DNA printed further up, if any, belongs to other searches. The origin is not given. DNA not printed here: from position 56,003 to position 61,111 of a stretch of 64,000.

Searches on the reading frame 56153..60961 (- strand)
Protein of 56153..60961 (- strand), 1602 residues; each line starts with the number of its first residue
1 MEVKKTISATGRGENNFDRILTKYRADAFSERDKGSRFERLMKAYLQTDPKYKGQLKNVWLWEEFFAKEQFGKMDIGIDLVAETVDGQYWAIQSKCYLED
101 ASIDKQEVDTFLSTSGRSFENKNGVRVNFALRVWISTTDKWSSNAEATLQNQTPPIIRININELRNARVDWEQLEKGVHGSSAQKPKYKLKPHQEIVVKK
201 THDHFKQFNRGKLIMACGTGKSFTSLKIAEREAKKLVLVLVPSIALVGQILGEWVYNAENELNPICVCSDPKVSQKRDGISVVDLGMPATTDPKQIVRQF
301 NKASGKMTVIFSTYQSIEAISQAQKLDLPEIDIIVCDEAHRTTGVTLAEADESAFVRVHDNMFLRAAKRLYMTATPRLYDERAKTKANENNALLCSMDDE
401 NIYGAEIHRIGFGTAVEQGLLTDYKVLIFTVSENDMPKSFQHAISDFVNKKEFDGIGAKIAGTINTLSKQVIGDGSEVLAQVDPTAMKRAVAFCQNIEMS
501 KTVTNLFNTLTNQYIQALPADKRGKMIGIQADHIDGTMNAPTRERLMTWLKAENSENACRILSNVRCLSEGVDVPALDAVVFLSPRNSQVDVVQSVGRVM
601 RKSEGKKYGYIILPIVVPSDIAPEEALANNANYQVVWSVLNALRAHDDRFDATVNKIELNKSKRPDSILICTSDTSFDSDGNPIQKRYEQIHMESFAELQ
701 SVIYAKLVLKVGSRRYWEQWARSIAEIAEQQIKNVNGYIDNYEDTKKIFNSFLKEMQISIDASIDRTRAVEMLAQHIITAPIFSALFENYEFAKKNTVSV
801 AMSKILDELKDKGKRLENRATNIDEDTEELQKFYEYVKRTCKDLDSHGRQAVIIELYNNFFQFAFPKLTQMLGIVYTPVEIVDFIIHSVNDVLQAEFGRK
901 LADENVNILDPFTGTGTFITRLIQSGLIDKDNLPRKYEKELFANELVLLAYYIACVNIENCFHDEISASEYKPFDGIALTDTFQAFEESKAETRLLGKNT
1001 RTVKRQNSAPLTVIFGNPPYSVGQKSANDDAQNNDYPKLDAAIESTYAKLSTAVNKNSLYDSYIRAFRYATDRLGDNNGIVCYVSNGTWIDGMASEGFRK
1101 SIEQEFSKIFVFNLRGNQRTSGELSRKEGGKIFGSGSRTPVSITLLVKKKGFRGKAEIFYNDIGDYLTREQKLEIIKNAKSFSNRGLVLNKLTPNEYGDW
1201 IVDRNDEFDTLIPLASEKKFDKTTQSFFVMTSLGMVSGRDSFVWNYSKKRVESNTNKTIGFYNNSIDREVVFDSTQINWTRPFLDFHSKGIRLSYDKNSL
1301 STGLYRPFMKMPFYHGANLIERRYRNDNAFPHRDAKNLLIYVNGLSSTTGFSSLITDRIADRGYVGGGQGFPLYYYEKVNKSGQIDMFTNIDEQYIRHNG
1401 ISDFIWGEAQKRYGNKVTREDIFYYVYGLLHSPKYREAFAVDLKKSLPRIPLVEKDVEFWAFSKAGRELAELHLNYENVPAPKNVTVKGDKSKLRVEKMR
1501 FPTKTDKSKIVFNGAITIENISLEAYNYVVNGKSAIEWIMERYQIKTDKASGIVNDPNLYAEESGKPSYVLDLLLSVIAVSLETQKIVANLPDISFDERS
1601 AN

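Call 10: search_protein_families(library=pfam, proteins=[window:56153-60961:-], max_evalue=0.001)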
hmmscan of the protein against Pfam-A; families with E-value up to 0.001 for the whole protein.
window:56153-60961:- (1602 aa): 7 families
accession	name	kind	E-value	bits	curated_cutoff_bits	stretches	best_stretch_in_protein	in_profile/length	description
PF18135.7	Type_ISP_C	-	1e-99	334.4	25.9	1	1227-1573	2-342/342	Type ISP C-terminal specificity domain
PF13156.12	Mrr_cat_2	-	1.5e-44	151.4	22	1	47-177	1-123/127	Restriction endonuclease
PF22240.1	ISP_coupler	-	1.8e-36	125.8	27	1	716-846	1-123/126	Type ISP restriction-modification enzyme, coupler domain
PF04851.21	ResIII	-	1.5e-22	80.7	22.5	1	187-377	1-163/164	Type III restriction enzyme, res subunit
PF00271.37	Helicase_C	-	2.9e-12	47.3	23.5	1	488-602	16-109/110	Helicase conserved C-terminal domain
PF00270.35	DEAD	-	2.4e-07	31.1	26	1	193-377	3-161/167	DEAD/DEAH box helicase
PF07669.17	Eco57I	-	6.6e-05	23.5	25.3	1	1006-1105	70-156/171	Eco57I restriction-modification methylase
